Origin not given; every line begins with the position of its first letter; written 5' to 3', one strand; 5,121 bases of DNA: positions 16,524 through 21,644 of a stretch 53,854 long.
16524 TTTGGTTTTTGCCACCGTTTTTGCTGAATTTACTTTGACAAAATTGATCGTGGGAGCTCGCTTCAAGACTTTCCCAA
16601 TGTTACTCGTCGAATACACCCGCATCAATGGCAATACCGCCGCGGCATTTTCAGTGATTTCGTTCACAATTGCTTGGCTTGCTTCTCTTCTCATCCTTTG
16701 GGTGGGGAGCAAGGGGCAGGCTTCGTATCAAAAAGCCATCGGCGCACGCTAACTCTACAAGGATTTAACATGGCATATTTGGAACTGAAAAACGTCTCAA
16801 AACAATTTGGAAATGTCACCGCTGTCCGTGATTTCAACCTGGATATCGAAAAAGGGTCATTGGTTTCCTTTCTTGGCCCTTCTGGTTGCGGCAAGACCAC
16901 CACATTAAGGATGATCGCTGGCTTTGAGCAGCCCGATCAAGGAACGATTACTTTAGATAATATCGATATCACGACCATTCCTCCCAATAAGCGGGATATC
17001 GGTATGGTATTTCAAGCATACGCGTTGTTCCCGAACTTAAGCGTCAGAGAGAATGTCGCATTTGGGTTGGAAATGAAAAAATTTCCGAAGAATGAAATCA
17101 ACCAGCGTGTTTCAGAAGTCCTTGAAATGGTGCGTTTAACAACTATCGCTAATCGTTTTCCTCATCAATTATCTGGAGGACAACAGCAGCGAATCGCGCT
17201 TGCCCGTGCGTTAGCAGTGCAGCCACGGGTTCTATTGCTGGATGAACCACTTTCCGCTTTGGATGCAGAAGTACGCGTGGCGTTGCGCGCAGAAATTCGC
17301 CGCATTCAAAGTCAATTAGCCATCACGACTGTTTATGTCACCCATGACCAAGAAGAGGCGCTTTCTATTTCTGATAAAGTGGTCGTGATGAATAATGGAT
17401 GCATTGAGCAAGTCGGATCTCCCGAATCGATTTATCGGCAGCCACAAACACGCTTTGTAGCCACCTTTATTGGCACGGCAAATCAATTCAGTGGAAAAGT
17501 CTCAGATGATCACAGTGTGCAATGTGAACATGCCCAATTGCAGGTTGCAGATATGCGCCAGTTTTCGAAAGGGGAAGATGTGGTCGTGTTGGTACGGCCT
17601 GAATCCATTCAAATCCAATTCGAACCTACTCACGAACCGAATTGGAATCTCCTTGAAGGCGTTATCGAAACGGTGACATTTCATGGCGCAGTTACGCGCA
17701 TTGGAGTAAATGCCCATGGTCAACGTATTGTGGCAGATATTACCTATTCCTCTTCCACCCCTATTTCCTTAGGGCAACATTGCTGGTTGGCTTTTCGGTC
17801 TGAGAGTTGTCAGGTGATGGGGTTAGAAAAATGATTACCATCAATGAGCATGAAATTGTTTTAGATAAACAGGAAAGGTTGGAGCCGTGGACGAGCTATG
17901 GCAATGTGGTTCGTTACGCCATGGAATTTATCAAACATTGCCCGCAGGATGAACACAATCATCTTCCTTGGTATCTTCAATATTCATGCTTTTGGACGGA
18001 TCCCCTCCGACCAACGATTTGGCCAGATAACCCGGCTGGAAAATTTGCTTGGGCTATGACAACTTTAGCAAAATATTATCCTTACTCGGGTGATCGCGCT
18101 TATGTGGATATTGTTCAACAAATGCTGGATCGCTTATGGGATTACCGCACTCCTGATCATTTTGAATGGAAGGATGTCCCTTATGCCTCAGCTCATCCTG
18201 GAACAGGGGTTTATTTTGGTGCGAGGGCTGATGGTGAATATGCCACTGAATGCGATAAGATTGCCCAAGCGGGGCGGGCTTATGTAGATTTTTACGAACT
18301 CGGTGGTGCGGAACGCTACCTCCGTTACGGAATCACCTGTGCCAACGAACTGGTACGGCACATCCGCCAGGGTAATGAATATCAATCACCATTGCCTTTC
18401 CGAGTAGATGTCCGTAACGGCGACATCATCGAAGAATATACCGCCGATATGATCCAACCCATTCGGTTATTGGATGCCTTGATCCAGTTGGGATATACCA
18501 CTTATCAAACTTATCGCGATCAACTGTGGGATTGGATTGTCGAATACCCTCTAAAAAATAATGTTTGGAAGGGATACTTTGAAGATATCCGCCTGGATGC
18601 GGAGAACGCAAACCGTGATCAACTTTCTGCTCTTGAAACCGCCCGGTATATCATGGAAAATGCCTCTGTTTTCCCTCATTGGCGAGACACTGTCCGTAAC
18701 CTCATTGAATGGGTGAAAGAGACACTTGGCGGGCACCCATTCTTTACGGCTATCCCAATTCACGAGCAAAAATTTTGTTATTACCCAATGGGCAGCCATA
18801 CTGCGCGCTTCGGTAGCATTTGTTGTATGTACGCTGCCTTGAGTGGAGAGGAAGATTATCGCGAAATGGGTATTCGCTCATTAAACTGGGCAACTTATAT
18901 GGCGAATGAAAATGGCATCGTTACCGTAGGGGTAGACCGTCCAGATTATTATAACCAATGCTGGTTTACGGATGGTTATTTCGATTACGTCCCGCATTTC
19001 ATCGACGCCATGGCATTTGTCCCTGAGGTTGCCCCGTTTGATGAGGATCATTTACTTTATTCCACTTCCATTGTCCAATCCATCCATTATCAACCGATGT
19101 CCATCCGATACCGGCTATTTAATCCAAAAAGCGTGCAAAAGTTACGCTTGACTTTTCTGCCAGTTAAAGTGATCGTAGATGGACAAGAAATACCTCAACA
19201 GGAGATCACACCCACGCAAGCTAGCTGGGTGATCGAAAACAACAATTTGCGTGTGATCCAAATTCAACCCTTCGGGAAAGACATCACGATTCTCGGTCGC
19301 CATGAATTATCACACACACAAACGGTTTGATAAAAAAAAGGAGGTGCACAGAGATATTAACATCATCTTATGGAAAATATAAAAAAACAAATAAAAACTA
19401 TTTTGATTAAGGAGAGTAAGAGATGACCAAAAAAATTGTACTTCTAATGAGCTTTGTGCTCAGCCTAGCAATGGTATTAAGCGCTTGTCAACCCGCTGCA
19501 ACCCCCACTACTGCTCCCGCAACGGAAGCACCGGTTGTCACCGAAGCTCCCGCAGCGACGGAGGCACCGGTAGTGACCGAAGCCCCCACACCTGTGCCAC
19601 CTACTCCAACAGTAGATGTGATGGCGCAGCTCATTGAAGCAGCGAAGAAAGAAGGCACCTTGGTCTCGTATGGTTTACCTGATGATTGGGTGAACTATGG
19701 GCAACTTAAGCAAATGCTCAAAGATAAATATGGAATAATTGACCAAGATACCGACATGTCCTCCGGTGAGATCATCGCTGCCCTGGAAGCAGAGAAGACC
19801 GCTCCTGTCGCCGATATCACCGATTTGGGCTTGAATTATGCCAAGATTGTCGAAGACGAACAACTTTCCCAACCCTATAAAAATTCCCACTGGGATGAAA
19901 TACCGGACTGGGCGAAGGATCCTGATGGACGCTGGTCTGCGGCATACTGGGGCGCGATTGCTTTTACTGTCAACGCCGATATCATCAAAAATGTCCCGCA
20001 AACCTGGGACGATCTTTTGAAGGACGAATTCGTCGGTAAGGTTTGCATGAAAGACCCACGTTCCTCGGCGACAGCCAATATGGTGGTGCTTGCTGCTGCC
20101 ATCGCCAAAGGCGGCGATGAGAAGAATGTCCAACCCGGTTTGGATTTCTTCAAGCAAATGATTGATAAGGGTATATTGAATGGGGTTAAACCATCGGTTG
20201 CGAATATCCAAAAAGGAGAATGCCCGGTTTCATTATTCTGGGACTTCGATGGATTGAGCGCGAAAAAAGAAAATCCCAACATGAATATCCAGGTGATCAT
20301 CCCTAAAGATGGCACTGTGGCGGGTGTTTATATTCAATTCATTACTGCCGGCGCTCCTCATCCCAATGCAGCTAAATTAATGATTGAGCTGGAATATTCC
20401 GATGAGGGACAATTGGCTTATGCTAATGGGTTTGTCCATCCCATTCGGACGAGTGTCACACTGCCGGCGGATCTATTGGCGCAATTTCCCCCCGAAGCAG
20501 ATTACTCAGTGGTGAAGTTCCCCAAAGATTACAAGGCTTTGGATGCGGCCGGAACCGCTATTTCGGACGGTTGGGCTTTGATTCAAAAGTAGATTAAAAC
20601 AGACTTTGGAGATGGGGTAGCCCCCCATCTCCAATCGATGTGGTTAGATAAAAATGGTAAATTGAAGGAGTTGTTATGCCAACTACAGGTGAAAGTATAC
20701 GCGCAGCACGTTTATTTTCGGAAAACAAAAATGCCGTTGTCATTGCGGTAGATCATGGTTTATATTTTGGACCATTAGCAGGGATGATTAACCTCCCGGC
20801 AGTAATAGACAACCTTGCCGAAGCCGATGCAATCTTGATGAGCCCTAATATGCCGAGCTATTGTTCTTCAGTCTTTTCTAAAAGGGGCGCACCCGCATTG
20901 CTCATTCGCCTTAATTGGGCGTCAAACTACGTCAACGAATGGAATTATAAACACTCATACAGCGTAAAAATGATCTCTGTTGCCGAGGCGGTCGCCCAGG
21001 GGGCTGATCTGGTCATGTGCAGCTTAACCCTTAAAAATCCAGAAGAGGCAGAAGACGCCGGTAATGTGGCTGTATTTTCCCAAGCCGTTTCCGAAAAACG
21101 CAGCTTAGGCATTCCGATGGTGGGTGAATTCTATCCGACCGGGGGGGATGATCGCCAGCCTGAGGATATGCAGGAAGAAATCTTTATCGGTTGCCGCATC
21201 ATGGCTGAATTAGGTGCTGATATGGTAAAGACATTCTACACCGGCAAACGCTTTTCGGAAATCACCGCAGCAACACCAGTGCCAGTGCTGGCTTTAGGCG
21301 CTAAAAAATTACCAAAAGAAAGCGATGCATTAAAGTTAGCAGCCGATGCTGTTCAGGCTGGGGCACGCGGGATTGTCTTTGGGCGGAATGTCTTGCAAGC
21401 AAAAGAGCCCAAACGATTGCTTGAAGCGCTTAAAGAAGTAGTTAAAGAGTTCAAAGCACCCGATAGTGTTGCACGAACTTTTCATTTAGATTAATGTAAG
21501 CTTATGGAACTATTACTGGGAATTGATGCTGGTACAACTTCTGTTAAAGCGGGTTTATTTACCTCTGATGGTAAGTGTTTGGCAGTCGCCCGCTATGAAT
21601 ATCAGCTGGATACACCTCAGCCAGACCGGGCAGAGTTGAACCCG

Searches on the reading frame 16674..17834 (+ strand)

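Call 58: search_protein_families(library=pfam, proteins=[window:16674-17834:+], max_evalue=0.00001)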
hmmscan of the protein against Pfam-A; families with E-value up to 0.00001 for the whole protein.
window:16674-17834:+ (386 aa): 2 families
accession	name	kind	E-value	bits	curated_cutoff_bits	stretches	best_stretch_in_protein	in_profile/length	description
PF00005.33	ABC_tran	-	1.1e-39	136.6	25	1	52-193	2-136/137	ABC transporter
PF08402.16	TOBE_2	-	3.5e-11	43.5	21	1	305-382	1-76/76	TOBE domain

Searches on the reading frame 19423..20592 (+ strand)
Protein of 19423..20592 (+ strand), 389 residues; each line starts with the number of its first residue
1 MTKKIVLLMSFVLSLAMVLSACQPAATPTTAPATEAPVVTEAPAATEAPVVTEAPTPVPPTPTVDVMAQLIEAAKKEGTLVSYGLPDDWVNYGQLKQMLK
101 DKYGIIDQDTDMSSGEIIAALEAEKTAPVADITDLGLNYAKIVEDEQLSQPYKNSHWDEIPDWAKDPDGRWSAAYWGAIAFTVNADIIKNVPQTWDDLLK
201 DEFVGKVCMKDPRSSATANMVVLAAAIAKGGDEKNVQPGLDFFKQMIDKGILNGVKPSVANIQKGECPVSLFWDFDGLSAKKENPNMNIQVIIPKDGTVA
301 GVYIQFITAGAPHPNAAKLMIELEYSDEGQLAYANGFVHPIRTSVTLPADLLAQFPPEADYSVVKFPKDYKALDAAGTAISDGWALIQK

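Call 58: search_protein_families(library=pfam, proteins=[window:19423-20592:+], max_evalue=0.00001)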
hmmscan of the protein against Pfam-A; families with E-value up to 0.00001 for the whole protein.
window:19423-20592:+ (389 aa): 2 families
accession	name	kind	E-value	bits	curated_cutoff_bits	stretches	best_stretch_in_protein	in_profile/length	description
PF13343.11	SBP_bac_6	-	6.9e-27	94.9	24.6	1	139-365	20-238/245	Bacterial extracellular solute-binding protein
PF13416.11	SBP_bac_8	-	3.1e-15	57.1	27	1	112-350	19-270/279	Bacterial extracellular solute-binding protein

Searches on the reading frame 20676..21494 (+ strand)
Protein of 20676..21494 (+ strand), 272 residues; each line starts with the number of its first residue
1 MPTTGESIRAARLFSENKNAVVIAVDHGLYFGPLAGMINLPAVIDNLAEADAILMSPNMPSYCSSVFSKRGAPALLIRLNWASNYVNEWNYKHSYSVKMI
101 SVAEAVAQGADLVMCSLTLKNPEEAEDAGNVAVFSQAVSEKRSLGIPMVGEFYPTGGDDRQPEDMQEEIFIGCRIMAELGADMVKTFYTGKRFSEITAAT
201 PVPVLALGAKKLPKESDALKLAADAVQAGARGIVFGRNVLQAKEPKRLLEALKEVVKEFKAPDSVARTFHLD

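Call 58: search_protein_families(library=pfam, proteins=[window:20676-21494:+], max_evalue=0.00001)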
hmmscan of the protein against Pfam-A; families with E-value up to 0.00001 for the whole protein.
window:20676-21494:+ (272 aa): 1 family
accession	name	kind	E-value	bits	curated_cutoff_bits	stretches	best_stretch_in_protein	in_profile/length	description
PF01791.15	DeoC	-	7.6e-19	68.7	23.8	1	21-241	2-228/229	DeoC/LacD family aldolase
